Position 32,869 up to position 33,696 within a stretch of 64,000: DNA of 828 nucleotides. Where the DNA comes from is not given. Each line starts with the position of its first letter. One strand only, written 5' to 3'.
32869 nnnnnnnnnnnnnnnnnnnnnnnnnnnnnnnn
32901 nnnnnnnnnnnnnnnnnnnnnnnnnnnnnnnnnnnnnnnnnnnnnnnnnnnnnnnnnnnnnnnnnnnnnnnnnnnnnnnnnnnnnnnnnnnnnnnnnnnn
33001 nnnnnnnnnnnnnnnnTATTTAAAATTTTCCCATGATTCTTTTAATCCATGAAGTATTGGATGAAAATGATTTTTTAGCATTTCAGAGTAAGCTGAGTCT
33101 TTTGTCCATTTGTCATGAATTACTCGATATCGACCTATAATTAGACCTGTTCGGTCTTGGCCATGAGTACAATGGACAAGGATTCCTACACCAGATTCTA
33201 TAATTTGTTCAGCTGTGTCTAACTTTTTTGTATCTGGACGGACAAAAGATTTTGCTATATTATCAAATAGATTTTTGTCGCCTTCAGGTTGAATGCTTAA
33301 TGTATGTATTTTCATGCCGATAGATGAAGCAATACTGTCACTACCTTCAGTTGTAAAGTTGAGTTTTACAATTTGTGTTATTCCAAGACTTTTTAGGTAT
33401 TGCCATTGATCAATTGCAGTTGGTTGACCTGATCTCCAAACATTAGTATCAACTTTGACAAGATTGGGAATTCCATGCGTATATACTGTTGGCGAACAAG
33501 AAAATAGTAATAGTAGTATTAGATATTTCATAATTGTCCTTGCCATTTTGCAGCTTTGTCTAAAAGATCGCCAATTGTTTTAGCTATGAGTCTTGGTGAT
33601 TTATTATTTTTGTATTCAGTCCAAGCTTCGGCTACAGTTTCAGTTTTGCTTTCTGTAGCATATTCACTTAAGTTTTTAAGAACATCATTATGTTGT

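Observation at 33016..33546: Lipoprotein tyrosine/dual-specificity phosphatase nested inside the effector-like array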

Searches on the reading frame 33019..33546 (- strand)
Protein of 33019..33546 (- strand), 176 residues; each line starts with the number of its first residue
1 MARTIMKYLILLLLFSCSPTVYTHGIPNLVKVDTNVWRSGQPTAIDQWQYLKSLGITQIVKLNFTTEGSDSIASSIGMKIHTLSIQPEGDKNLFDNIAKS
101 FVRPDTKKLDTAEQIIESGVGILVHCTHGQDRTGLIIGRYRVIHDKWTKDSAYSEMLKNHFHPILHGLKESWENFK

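Call 3: search_protein_families(library=pfam, proteins=[window:33019-33546:-], max_evalue=0.01)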
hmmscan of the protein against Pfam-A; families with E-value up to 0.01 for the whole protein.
window:33019-33546:- (176 aa): 6 families
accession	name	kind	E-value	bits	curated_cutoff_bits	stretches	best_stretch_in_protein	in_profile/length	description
PF03162.18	Y_phosphatase2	-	5.9e-10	39.4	27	1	30-155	8-126/165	Tyrosine phosphatase family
PF13350.11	Y_phosphatase3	-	5.9e-09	36.7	22.2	1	36-136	28-145/240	Tyrosine phosphatase family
PF00782.25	DSPc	-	3e-07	30.7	33.5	1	62-156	23-110/133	Dual specificity phosphatase, catalytic domain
PF22785.1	Tc-R-P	-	1.4e-06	29.2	27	1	44-144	12-104/106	Polymorphic toxin system, DSP-PTPase phosphatase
PF22741.1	PTP-NADK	-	0.00015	21.6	27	1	33-155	27-144/163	DSP-PTPase phosphatase fused to NAD+ Kinase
PF22784.1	PTP-SAK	-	0.0004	20.9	27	1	41-145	17-113/153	Swiss Army Knife protein, DSP-PTPase phosphatase domain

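Call 4: search_solved_structures(query=window:33019-33546:-, max_evalue=1, show_alignments=3)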
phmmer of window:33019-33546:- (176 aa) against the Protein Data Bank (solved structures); distinct sequences matched with E-value up to 1: 34.
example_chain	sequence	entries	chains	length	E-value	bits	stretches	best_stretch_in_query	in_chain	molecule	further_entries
7mok_A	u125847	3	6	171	1.5e-07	34.8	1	24-156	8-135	Tyrosine-protein phosphatase DSP1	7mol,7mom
1xri_A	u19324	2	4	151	2.1e-07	34.4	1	28-156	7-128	At1g05000 | Probable tyrosine-protein phosphatase At1g05000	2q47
2m3v_A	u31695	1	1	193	5.1e-07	33.1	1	117-161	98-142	Putative uncharacterized protein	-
4r0s_A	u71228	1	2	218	1.4e-06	31.7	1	117-159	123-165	Protein tyrosine phosphatase TpbA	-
7mod_A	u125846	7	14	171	3.9e-06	30.3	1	24-156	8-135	Tyrosine-protein phosphatase DSP1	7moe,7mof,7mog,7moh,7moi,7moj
4r0t_B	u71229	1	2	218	3.6e-05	27.1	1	117-159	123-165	Protein tyrosine phosphatase TpbA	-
9h2j_O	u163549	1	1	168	0.0088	19.3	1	109-142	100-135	Tyrosine-protein phosphatase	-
1yn9_A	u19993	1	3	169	0.009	19.3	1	109-142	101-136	polynucleotide 5'-phosphatase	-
2i6i_A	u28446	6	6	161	0.011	19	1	72-156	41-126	Sulfolobus solfataricus protein tyrosine phosphatase | protein tyrosine phosphatase | SsoPTP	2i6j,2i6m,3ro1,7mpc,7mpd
6byf_A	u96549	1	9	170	0.014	18.7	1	75-156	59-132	Tyrosine-protein phosphatase SIW14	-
9nym_A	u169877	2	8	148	0.025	17.9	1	110-155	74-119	Dual specificity protein phosphatase 10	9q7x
7y4e_A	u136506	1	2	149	0.025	17.9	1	110-155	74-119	Dual specificity protein phosphatase 10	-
7y4c_A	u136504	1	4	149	0.027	17.8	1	110-155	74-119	Dual specificity protein phosphatase 10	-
1zzw_A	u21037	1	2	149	0.027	17.8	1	110-155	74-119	Dual specificity protein phosphatase 10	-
6mc1_A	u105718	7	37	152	0.028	17.7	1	110-155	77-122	Dual specificity protein phosphatase 10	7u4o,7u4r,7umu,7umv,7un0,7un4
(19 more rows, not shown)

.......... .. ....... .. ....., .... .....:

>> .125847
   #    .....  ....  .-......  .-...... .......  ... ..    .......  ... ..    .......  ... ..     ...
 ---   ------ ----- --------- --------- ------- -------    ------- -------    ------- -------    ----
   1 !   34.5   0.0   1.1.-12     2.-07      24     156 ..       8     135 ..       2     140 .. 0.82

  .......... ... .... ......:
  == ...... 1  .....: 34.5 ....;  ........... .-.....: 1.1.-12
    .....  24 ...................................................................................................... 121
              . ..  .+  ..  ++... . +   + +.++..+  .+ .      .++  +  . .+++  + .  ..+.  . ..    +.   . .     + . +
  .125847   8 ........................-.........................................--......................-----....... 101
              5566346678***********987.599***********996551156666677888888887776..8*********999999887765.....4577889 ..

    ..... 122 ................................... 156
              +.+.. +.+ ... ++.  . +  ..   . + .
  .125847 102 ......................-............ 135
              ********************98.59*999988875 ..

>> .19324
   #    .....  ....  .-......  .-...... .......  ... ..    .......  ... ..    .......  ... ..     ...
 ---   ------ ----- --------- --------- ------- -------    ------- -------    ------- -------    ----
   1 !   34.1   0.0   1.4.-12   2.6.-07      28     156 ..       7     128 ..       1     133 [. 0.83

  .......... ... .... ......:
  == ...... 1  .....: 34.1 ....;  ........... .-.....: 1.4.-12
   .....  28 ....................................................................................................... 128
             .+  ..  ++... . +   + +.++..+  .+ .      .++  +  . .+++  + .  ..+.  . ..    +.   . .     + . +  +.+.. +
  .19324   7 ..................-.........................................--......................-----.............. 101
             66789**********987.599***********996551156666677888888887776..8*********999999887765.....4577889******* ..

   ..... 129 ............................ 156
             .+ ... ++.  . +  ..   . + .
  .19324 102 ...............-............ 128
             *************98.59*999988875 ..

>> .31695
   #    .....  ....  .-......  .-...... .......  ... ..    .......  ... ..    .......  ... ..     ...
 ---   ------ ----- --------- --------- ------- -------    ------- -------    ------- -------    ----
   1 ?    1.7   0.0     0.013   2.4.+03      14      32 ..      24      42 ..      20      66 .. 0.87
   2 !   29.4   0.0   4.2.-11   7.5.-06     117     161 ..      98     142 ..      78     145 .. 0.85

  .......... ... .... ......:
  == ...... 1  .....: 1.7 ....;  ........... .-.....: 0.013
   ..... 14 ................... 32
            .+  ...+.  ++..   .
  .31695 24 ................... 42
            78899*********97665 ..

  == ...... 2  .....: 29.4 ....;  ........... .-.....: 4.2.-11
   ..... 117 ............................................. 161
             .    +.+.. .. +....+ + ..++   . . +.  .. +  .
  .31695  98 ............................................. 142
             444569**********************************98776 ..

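Call 8: search_dna_similar(query=window:33019-33546:-, collection=phages, mode=protein, max_evalue=0.001)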
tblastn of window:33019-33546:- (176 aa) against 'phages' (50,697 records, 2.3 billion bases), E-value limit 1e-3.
Records with a match: 2; places in all: 2; records where one place covers at least 80% of the query: 0.
Best place of each record, by identity: <60% 2.
By first word of the organism name: Acinetobacter 2.
By host as written in the record: - 2.
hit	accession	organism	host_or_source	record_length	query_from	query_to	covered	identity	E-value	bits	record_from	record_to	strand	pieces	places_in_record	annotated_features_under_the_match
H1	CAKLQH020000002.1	Acinetobacter phage MD-2021a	not known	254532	122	156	20%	48.6%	1e-3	44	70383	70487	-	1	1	Protein tyrosine/serine phosphatase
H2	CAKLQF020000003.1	Acinetobacter phage MD-2021a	not known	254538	122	156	20%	48.6%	1e-3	44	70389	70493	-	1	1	Protein tyrosine/serine phosphatase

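Call 10: search_protein_families(library=ncbifam, proteins=[window:33019-33546:-], max_evalue=0.1)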
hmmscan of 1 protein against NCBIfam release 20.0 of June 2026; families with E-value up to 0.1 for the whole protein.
window:33019-33546:- (176 aa): 0 families

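Call 11: find_homologous_proteins(query=window:33019-33546:-, max_evalue=0.001)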
Query window:33019-33546:- (176 aa): 227 proteins with E <= 0.001 among 280 candidates; the best 120 are listed.
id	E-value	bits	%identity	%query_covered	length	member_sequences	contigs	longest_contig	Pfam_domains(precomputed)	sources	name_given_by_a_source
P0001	1.1e-111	389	100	97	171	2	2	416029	PF13350.12,PF22785.2,PF03162.19,PF00782.26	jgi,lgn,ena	-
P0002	1.1e-95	337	82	98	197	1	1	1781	PF13350.12,PF22785.2,PF03162.19,PF00782.26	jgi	jgi:protein tyrosine/serine phosphatase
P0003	2.8e-76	273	67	98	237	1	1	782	PF13350.12,PF22784.2,PF22741.2,PF22785.2,PF03162.19,PF00782.26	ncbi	-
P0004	1.8e-73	264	67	91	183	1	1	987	PF13350.12,PF22785.2,PF03162.19,PF00782.26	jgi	jgi:protein tyrosine/serine phosphatase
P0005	2.8e-73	264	70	91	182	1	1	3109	PF13350.12,PF22785.2,PF03162.19,PF00782.26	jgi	jgi:protein tyrosine/serine phosphatase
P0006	7.1e-72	259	66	94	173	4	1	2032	PF13350.12,PF22784.2,PF03162.19,PF00782.26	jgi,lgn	-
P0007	2.5e-71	257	65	94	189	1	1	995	PF13350.12,PF22784.2,PF03162.19,PF00782.26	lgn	-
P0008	4.7e-69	250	64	95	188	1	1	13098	PF13350.12,PF03162.19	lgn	-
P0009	8.3e-68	246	62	94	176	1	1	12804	PF13350.12,PF03162.19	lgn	-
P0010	9.2e-68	246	59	98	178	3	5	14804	PF13350.12,PF03162.19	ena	-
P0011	4.3e-67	244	60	97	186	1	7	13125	PF13350.12,PF22784.2,PF22741.2,PF22785.2,PF03162.19,PF00782.26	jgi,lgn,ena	-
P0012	4.7e-67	243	62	94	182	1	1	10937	PF13350.12,PF22785.2,PF03162.19,PF00782.26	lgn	-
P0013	2.7e-66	241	62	93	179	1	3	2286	PF13350.12,PF22785.2,PF03162.19,PF00782.26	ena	-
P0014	1.0e-65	239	63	93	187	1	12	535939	PF13350.12,PF03162.19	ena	-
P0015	1.5e-65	238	57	98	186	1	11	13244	PF13350.12,PF22784.2,PF22785.2,PF03162.19,PF00782.26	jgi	jgi:hypothetical protein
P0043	3.1e-56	208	58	85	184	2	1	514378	PF13350.12,PF22784.2,PF03162.19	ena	-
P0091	6.4e-49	184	48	93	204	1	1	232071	PF00782.26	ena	-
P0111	6.4e-47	178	48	90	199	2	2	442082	-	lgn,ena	-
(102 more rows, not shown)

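Call 14: find_related_loci(query=A1, collection=genome_contigs, flank=6000)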
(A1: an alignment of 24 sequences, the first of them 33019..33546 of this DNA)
Query A1 (176 aa) in genome_contigs; peptide patterns used: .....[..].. (x = any residue, [..] = any of these).
29 stretches matched a pattern; 8 encode a relative of the query (tblastn E <= 1e-3); 8 distinct loci.
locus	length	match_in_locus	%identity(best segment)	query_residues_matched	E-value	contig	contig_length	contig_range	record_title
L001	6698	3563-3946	63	48-175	8e-57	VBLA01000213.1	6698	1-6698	MAG: Deltaproteobacteria bacterium isolate DP_23 14_1009_13_30cm_scaffold_34927, whole genome shotgun sequence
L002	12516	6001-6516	46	18-175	2e-51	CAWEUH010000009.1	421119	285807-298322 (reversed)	MAG: uncultured delta proteobacterium isolate MFD01476.bin.3.99 genome assembly, contig: contig_13848, whole genome shot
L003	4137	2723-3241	45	1-176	2e-43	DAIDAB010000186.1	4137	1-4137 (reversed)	MAG TPA_asm: bacterium isolate clean1828 NODE_186_length_4137_cov_3.627094, whole genome shotgun sequence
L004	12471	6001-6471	42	4-172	2e-34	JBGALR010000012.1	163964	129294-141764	MAG: Limisphaerales bacterium isolate MAG_AAO_H125.53 AAOH125-53_opera_contig_419, whole genome shotgun sequence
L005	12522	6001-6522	38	2-176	8e-33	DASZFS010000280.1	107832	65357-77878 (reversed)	MAG TPA_asm: Vicinamibacterales bacterium isolate SMAG_U6528 k141_3216719, whole genome shotgun sequence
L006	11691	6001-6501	35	5-176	4e-31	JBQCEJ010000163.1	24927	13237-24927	MAG: Verrucomicrobiota bacterium isolate bin124 k141_1295906, whole genome shotgun sequence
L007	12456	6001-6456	41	25-175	2e-27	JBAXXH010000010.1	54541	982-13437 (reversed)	MAG: Methylococcaceae bacterium isolate ELA734 MAG734_10, whole genome shotgun sequence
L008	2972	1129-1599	35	8-172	4e-25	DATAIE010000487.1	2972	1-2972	MAG TPA_asm: Verrucomicrobiales bacterium isolate SMAG_U6875 k141_3999484, whole genome shotgun sequence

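Call 15: find_related_loci(query=A1, collection=viral_contigs, flank=8000)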
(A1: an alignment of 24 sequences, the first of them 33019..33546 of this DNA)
Query A1 (176 aa) in viral_contigs; peptide patterns used: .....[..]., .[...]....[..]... (x = any residue, [..] = any of these).
28 stretches matched a pattern; 15 encode a relative of the query (tblastn E <= 1e-3); 15 distinct loci.
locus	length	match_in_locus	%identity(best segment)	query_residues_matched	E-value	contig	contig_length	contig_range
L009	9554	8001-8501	58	9-175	1e-73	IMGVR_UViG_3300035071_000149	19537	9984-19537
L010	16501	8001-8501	53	10-176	6e-58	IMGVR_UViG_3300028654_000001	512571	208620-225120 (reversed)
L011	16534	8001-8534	43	8-176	3e-45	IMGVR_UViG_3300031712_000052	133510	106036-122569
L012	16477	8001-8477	45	10-173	1e-38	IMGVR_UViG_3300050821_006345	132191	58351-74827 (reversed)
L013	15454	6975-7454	43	24-176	2e-37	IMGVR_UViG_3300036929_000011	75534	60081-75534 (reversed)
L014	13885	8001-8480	43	24-176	2e-37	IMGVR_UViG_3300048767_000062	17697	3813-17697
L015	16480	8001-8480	43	24-176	2e-37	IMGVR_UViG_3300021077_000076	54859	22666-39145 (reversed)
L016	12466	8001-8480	43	24-176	2e-37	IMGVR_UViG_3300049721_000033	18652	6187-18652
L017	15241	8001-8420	41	23-175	3e-36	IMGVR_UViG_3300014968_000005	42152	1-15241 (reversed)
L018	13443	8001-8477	41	9-175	5e-33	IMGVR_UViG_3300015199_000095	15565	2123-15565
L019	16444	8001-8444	38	26-173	8e-32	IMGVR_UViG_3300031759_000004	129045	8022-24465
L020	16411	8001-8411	41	23-174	3e-30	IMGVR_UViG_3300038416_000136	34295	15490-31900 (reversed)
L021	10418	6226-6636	41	23-174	3e-30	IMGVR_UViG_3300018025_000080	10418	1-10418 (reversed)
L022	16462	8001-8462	56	23-176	5e-57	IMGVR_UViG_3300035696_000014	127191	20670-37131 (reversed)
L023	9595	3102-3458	31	49-175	6e-16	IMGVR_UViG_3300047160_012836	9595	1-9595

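Call 16: find_encoding_contigs(protein=P0001, flank=10000, max_places=4)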
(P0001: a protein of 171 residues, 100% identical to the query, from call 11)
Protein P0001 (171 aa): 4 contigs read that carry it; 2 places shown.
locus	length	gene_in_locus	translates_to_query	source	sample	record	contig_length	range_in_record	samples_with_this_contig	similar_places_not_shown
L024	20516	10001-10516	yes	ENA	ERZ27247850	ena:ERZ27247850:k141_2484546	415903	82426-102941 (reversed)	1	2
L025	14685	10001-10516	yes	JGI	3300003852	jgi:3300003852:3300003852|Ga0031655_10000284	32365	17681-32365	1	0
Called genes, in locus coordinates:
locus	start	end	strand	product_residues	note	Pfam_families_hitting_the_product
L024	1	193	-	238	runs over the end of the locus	PF00092:VWA (weak), PF13519:VWA_2 (weak), PF25106:VWA_4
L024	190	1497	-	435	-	-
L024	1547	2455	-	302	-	-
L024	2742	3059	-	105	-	PF13223:DUF4031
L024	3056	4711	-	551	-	PF00004:AAA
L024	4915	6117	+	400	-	-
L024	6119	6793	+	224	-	-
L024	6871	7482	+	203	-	-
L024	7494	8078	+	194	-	-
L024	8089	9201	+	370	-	-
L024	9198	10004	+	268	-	-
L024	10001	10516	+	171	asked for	PF03162:Y_phosphatase2, PF13350:Y_phosphatase3, PF22785:Tc-R-P (weak), PF00782:DSPc (weak)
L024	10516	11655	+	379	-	-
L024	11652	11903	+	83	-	-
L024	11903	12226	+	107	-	-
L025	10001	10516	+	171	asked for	PF03162:Y_phosphatase2, PF13350:Y_phosphatase3, PF22785:Tc-R-P (weak), PF00782:DSPc (weak)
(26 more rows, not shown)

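Call 17: find_encoding_contigs(protein=P0014, flank=8000, max_places=3)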
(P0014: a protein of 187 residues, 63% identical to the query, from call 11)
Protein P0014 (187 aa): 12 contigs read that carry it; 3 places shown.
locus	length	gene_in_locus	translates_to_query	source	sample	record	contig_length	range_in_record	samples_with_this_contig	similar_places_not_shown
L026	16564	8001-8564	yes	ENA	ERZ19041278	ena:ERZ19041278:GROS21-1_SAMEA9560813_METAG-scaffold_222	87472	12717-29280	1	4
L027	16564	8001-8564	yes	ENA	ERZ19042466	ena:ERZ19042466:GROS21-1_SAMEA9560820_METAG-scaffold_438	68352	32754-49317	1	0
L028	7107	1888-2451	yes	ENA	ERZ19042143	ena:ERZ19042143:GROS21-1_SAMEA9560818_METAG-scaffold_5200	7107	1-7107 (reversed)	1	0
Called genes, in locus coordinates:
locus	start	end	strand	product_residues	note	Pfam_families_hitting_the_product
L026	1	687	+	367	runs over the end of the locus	-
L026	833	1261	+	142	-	PF11645:PDDEXK_5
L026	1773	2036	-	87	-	-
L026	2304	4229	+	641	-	PF13519:VWA_2 (weak)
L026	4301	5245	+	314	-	-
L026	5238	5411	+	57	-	-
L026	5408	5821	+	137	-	-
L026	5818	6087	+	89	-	-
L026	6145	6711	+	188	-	-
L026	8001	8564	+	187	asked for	PF03162:Y_phosphatase2, PF13350:Y_phosphatase3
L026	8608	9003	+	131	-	-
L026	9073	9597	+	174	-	-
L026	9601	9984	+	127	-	-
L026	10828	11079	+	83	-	-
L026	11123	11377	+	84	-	-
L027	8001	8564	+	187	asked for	PF03162:Y_phosphatase2, PF13350:Y_phosphatase3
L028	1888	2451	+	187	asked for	PF03162:Y_phosphatase2, PF13350:Y_phosphatase3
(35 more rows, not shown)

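Call 20: find_encoding_contigs(protein=P0043, flank=10000, max_places=1)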
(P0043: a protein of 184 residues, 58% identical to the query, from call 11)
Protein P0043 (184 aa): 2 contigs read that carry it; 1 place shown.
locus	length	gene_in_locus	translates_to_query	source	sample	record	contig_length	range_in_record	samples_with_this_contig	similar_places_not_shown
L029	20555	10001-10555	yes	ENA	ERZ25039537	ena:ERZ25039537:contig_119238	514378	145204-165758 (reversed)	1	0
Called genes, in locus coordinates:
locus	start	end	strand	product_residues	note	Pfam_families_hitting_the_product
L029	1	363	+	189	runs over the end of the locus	-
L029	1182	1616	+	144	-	-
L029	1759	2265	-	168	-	-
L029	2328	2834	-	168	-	-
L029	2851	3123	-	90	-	-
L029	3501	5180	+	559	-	PF00665:rve, PF22483:Mu-transpos_C_2 (weak)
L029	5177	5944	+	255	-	PF01695:IstB_IS21, PF00308:Bac_DnaA (weak)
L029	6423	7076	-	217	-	PF11604:CusF_Ec (faint)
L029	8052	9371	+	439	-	PF04966:OprB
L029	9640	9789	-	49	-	-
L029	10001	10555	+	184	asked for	PF03162:Y_phosphatase2, PF13350:Y_phosphatase3, PF22784:PTP-SAK (weak)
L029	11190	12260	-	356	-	PF01548:DEDD_Tnp_IS110, PF02371:Transposase_20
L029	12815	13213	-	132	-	-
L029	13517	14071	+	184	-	-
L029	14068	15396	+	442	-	PF04107:GCS2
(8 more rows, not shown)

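Call 21: find_encoding_contigs(protein=P0111, flank=10000, max_places=1)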
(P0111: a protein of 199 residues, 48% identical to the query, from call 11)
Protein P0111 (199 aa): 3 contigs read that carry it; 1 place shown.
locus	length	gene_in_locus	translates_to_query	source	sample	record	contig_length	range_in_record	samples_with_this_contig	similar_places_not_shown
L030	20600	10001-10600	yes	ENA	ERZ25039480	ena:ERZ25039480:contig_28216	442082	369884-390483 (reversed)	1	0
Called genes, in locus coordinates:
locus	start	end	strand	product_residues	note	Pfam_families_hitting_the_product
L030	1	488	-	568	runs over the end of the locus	-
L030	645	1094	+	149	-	-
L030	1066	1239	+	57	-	-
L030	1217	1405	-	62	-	-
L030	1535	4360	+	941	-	-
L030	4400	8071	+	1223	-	-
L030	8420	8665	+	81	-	-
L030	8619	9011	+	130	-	-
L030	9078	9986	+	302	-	-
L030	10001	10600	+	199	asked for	-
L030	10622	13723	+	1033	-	PF14528:LAGLIDADG_3, PF00176:SNF2-rel_dom, PF00271:Helicase_C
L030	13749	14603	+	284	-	-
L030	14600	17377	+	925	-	PF06745:ATPase (faint), PF14890:Intein_splicing (faint), PF03796:DnaB_C, PF14528:LAGLIDADG_3 (faint)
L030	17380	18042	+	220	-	PF01807:Zn_ribbon_DnaG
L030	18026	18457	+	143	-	-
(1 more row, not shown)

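Call 22: find_encoding_contigs(protein=P0091, flank=10000, max_places=1)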
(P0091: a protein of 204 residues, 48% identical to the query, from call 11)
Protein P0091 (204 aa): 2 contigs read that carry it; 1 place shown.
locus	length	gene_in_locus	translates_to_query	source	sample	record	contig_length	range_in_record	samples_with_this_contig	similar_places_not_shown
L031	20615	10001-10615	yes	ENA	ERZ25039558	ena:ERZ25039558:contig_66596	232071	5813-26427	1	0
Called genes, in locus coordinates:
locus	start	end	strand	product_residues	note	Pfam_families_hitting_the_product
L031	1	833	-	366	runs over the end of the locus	-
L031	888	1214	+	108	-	-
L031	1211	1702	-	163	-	-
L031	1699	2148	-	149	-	PF00583:Acetyltransf_1 (weak), PF13508:Acetyltransf_7 (weak)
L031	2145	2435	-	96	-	-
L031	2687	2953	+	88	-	-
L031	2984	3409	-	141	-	-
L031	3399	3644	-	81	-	-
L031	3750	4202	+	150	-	PF19474:DUF6011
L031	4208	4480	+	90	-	-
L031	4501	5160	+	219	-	-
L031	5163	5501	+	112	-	-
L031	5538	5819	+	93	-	-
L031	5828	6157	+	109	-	-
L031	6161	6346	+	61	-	-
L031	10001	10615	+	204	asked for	PF00782:DSPc (weak)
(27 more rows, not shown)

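Call 28: search_protein_families(library=phrogs, proteins=[window:33019-33546:-], max_evalue=0.001)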
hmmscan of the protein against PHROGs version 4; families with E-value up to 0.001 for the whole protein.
window:33019-33546:- (176 aa): 0 families

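Call 29: predict_structure(alignment_id=A2)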
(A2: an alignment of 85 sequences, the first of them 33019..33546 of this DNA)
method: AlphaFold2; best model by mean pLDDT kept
length: 176 residues; sequences in the alignment: 85
mean_pLDDT: 93.9   pTM: 0.87
mean pLDDT of the five models: 93.9, 92.9, 92.9, 92.7, 92.8
residues with pLDDT >= 90: 145; 70-90: 26; 50-70: 5; < 50: 0
segments of 3 or more residues with pLDDT < 50: none
pLDDT, mean of each block of 10 residues (from residue 1): 88 81 98 97 98 98 97 98 91 72 96 96 97 98 97 97 94 95
secondary structure, 60 per line:
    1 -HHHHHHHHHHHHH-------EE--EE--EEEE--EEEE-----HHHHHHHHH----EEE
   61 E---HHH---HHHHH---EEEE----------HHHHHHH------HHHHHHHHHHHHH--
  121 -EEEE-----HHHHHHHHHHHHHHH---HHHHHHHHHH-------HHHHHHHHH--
elements in order: H2-14 E30-33 E36-39 H45-53 E58-61 H71-75 E79-82 H93-99 H106-118 E122-125 H131-145 H149-158 H166-174
